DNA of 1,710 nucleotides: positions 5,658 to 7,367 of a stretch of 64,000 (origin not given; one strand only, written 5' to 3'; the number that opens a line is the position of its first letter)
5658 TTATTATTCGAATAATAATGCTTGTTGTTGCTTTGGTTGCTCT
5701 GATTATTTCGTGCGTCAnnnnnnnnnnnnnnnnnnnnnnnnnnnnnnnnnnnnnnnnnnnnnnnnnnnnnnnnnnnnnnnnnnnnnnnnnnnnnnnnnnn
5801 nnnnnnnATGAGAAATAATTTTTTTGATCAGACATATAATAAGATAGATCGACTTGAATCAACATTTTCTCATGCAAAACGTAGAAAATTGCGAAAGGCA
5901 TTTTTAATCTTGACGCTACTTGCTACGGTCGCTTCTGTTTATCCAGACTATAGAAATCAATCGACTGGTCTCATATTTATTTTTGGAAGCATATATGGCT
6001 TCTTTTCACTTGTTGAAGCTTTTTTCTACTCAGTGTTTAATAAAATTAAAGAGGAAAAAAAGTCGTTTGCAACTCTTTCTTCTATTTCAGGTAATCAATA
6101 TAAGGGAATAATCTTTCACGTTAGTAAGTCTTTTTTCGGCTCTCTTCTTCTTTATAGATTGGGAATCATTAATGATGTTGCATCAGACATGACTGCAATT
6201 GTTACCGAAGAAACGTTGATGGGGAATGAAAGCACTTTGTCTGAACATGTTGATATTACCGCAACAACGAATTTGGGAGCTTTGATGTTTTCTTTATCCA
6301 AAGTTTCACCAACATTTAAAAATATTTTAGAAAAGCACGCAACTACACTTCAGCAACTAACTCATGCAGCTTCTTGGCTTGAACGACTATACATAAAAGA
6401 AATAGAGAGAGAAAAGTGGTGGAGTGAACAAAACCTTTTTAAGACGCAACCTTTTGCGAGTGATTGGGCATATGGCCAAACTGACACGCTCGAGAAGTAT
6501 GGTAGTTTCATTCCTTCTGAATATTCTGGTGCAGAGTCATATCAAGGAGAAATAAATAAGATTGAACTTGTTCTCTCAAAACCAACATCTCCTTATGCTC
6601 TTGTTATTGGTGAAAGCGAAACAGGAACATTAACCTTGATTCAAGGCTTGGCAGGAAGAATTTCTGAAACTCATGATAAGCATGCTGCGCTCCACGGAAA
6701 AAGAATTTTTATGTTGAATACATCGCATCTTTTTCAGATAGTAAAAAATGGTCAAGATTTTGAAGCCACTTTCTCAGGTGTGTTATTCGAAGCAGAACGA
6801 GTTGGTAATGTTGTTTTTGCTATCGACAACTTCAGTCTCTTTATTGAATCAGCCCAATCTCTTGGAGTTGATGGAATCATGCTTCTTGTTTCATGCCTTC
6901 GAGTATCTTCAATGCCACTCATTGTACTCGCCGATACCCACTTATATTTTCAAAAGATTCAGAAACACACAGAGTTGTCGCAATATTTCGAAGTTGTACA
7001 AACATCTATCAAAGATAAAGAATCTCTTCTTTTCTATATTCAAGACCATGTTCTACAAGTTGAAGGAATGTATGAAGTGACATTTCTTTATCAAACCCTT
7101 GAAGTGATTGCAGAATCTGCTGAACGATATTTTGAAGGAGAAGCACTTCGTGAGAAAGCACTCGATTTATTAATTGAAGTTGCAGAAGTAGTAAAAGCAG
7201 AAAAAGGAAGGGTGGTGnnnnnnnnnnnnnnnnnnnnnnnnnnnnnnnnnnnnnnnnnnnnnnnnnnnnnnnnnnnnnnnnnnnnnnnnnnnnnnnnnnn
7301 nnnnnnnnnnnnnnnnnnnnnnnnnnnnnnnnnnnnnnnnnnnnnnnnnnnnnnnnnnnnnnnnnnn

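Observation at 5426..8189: Membrane-anchored ClpA-like double-ring AAA+ protein with a dead D1 ATPase, coupled to a small membrane protein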

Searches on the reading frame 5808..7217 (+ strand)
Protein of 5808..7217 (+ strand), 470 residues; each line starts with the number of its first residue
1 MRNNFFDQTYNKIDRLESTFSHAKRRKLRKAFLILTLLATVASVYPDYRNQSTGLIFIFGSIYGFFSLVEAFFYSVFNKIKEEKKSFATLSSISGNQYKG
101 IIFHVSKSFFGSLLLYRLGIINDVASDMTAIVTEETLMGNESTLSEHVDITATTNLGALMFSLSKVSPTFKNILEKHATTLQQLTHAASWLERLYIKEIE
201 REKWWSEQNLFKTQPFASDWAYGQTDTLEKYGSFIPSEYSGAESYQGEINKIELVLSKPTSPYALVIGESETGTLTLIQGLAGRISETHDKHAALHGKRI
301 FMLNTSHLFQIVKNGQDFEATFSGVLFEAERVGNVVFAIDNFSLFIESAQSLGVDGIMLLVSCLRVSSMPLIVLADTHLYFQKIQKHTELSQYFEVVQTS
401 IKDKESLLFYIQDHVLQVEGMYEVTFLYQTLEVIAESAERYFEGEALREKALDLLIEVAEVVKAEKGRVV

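Call 19: find_related_loci(query=A4, collection=genome_contigs, flank=6000)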
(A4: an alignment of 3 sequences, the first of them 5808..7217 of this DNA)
Query A4 (470 aa) in genome_contigs; peptide patterns used: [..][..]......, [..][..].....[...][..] (x = any residue, [..] = any of these).
86 stretches matched a pattern; 3 encode a relative of the query (tblastn E <= 1e-3); 3 distinct loci.
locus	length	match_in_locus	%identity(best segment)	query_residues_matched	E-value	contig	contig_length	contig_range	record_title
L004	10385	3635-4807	26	68-458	2e-39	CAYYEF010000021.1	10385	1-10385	MAG TPA_asm: uncultured Candidatus Saccharibacteria bacterium isolate SRP220891_co5_64 genome assembly, contig: NODE_492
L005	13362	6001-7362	25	23-470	2e-35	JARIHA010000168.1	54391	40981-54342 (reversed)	MAG: Candidatus Taylorbacteria bacterium isolate CullarsAll.DT.40 k141_271096, whole genome shotgun sequence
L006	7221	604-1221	23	255-459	5e-9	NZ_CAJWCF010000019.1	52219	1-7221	MAG: uncultured Paraglaciecola sp. isolate SRR5469033_bin.16_MetaBAT_v2.12.1_MAG, whole genome shotgun sequence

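Call 26: find_homologous_proteins(query=A3, max_evalue=1e-10)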
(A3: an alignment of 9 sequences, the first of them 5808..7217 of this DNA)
Query A3 (9 sequences) (470 aa, profile of the alignment): 33 proteins with E <= 1e-10 among 8000 candidates.
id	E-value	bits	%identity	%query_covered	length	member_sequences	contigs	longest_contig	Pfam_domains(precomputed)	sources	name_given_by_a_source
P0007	9.5e-175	600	27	61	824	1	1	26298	PF00158.33,PF07724.21,PF00004.36,PF07728.21,PF10431.16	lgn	-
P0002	2.2e-172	592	33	97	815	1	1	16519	PF00158.33,PF07724.21,PF00004.36,PF07728.21,PF10431.16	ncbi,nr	ncbi:MAG: AAA family ATPase [Candidatus Pacebacteria bacterium]|nr:AAA family ATPase [Candidatus Pac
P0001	2.0e-162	559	100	100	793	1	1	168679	PF07724.21,PF00004.36,PF07728.21,PF10431.16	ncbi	-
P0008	3.7e-159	549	25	77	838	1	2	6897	PF07724.21,PF00004.36,PF17871.8,PF05673.20,PF07728.21,PF10431.16,PF20720.4,PF13191.13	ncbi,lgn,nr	ncbi:MAG: ATP-dependent Clp protease ATP-binding subunit [Candidatus Wildermuthbacteria bacterium]|n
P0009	1.1e-157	544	22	73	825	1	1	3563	PF00158.33,PF07724.21,PF00004.36,PF13401.13,PF07728.21,PF10431.16,PF13191.13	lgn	-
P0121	3.3e-101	358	26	75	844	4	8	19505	PF13173.13,PF00158.33,PF07724.21,PF12775.14,PF00004.36,PF13401.13,PF17871.8,PF07728.21,PF05621.18,PF10431.16,PF13191.13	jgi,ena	-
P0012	1.3e-47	181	26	46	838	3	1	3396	PF02861.26,PF02151.26,PF00004.36,PF13401.13,PF23569.2,PF17871.8,PF13238.13,PF01637.25,PF07728.21,PF13191.13,PF01695.24,PF00158.33,PF07724.21,PF12775.14,PF05621.18,PF10431.16,PF20720.4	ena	-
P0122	3.5e-46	176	23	46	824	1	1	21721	PF13173.13,PF02861.26,PF00004.36,PF13401.13,PF23569.2,PF17871.8,PF13238.13,PF01637.25,PF07728.21,PF13191.13,PF00158.33,PF07724.21,PF13521.13,PF05621.18,PF10431.16,PF20720.4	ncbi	ncbi:MAG: ATP-dependent Clp protease ATP-binding subunit [Microcoleaceae cyanobacterium]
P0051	5.9e-46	175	25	45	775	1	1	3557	PF13173.13,PF00004.36,PF13401.13,PF23569.2,PF17871.8,PF07728.21,PF13191.13,PF00158.33,PF07724.21,PF12775.14,PF05621.18,PF10431.16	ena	-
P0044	2.4e-45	173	27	47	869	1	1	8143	PF02861.26,PF00004.36,PF13401.13,PF23569.2,PF17871.8,PF07728.21,PF13191.13,PF00158.33,PF07724.21,PF12775.14,PF05621.18,PF10431.16,PF20720.4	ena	-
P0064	2.7e-45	173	25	51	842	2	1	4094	PF02861.26,PF02151.26,PF00004.36,PF13401.13,PF17871.8,PF05496.19,PF07728.21,PF13191.13,PF01695.24,PF00158.33,PF07724.21,PF10431.16,PF20720.4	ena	-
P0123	9.7e-43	165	24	54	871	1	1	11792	PF02861.26,PF00158.33,PF07724.21,PF12775.14,PF00004.36,PF13401.13,PF23569.2,PF17871.8,PF07728.21,PF10431.16,PF13191.13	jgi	-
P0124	1.4e-42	164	26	42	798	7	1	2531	PF02861.26,PF00158.33,PF07724.21,PF12775.14,PF05729.19,PF00004.36,PF13401.13,PF17871.8,PF07728.21,PF10431.16,PF13191.13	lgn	-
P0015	2.1e-42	164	26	46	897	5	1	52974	PF02861.26,PF20030.6,PF00004.36,PF13401.13,PF23569.2,PF17871.8,PF07728.21,PF13191.13,PF00158.33,PF07724.21,PF12775.14,PF05621.18,PF10431.16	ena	-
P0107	2.5e-42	163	25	50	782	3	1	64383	PF13173.13,PF02861.26,PF00004.36,PF13401.13,PF23569.2,PF17871.8,PF13238.13,PF07728.21,PF13191.13,PF00158.33,PF07724.21,PF00910.29,PF05621.18,PF10431.16,PF20720.4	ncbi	-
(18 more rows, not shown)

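Call 33: search_protein_representatives(alignment_id=A3)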
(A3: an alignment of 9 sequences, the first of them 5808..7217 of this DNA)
Query: 9 sequences, 484 profile positions. Proteins with E-value up to 0.001 (for the whole library): 20861; up to 1e-10: 13076; up to 1e-30: 5045. The best 150 are listed.
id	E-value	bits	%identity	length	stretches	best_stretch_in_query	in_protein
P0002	6.9e-173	592.2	-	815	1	1-481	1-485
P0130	3.1e-165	567.0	-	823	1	1-481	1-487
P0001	6.3e-163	559.4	-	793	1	5-484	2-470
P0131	4.9e-135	467.4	-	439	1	4-427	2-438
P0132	6.9e-130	450.4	-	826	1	1-479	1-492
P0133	3.2e-127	441.7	-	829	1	1-484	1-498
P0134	1.7e-125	435.9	-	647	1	1-484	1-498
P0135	9.5e-125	433.5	-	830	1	8-484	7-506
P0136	3.4e-124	431.7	-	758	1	10-484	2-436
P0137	2.5e-120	418.9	-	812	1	7-484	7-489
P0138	3.0e-120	418.6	-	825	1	3-484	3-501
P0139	8.0e-120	417.2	-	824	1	6-478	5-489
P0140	1.7e-119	416.1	-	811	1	2-484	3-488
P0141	5.8e-119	414.4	-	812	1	1-484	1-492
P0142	1.5e-118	413.0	-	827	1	12-481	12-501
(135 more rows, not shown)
